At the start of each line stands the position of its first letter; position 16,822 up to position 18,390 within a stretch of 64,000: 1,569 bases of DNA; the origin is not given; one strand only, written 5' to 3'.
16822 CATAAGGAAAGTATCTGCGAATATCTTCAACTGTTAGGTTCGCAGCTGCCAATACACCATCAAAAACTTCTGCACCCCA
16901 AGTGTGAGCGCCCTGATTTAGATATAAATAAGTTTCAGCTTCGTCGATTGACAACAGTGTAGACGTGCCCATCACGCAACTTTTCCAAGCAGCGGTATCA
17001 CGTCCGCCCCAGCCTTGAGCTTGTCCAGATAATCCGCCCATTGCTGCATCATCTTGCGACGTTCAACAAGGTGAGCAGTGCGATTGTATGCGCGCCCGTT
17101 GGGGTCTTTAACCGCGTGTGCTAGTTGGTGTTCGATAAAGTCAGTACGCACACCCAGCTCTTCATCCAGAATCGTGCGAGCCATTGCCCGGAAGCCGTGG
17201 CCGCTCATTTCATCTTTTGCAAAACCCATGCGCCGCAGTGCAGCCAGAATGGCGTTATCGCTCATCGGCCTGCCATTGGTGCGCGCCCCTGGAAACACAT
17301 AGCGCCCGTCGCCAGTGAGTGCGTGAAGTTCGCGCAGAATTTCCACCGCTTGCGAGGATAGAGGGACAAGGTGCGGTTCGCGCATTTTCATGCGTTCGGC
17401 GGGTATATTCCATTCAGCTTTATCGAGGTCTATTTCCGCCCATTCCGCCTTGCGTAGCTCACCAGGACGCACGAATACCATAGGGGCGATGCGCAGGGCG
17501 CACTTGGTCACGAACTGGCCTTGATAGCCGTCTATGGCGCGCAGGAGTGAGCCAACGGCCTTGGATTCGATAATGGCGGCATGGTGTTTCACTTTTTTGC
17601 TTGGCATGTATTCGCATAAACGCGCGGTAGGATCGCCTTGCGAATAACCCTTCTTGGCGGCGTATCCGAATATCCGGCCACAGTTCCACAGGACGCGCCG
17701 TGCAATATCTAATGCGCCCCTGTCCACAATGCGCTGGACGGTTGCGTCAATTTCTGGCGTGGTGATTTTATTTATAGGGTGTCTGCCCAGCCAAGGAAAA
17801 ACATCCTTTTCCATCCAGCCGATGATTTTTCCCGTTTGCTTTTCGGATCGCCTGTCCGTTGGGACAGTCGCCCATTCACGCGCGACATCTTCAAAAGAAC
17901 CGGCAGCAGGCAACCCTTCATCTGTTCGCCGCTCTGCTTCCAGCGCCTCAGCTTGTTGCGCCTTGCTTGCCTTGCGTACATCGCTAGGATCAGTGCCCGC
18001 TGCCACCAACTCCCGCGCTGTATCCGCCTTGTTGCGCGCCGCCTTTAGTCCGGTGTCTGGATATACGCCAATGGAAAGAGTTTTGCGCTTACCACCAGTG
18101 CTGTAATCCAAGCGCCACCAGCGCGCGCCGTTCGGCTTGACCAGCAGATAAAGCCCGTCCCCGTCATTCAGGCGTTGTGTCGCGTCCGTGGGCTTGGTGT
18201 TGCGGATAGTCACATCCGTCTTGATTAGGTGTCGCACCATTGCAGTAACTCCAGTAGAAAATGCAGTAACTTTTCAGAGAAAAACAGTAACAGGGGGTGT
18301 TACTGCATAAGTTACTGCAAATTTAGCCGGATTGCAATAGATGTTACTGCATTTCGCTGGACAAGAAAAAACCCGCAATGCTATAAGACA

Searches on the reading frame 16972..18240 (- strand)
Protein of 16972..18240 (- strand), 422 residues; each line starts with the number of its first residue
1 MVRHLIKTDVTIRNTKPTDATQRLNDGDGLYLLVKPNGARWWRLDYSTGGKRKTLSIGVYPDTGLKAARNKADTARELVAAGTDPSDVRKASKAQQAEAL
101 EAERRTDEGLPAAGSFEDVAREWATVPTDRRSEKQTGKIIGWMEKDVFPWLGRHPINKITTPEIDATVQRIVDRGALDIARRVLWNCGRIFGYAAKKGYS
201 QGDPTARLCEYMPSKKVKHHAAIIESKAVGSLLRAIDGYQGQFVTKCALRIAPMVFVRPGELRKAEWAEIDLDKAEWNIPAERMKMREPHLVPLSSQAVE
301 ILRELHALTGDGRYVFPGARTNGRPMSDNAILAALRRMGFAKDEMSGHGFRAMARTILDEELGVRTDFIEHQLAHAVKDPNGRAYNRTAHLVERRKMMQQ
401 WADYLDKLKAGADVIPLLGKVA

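Call 9: search_protein_families(library=pfam, proteins=[window:16972-18240:-], max_evalue=0.01)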
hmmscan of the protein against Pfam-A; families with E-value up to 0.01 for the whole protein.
window:16972-18240:- (422 aa): 3 families
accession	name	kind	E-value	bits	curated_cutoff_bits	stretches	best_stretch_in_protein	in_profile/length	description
PF13356.12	Arm-DNA-bind_3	-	1.9e-25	89.2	27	1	8-91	2-82/83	Arm DNA-binding domain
PF22022.2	Phage_int_M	-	5e-25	88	27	1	116-208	1-93/96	Phage integrase central domain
PF00589.27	Phage_integrase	-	2.7e-17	63.5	27.1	1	225-379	4-160/172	Phage integrase family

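Call 65: search_protein_families(library=phrogs, proteins=[window:16972-18240:-], max_evalue=0.001)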
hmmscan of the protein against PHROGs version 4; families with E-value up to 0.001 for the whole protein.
window:16972-18240:- (422 aa): 7 families
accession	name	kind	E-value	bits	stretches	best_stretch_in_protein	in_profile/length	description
phrog_1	-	integration and excision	2.6e-51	176.6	1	8-411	94-457/611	integrase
phrog_3423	-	unknown function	2.8e-34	119.4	1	8-162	9-151/157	-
phrog_4710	-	unknown function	6.1e-34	118.4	1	80-289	3-199/211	-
phrog_216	-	integration and excision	7e-26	92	1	192-410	27-249/301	integrase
phrog_14880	-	unknown function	3.2e-10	40.8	1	355-406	3-53/57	-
phrog_24775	-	unknown function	2e-09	38.5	1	334-412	18-93/101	-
phrog_37801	-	unknown function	1.1e-06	29.7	1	367-407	30-70/73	-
